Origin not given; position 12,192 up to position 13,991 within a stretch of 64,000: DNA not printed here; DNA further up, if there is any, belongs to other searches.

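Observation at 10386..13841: Extracellular LanC-like domain with intact zinc-ligand triad fused to a CARDB-rich, membrane-anchored surface protein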

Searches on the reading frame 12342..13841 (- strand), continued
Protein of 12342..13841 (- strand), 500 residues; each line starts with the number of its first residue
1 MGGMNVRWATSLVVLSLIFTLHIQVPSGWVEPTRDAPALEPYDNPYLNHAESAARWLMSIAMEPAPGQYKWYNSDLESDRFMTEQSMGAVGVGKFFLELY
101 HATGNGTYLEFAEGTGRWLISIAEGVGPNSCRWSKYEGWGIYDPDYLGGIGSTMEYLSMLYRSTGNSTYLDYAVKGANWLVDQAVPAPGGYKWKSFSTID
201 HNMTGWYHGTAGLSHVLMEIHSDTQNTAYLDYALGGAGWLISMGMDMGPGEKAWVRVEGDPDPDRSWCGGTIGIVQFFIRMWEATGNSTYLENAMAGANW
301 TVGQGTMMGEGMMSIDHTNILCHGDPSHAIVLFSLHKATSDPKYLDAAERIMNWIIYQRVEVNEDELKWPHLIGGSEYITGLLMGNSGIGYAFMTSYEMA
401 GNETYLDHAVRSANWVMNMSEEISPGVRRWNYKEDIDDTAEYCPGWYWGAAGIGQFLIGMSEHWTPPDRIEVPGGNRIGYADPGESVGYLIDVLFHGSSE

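Call 85: find_encoding_contigs(protein=P0003, flank=8000, max_places=1)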
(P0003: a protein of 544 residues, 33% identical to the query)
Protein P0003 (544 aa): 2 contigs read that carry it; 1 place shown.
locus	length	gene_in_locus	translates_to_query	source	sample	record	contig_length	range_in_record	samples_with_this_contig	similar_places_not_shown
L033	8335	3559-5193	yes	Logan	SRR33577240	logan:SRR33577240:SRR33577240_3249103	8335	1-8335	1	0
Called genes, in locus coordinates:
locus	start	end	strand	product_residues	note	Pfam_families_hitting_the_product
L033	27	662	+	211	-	-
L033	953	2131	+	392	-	-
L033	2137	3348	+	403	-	PF01551:Peptidase_M23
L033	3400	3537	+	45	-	-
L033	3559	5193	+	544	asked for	PF05147:LANC_like, PF07944:Beta-AFase-like_GH127_cat (faint)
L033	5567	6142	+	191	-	PF03551:PadR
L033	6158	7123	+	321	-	-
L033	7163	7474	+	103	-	-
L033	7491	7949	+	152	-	PF19641:DUF6144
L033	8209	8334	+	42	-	?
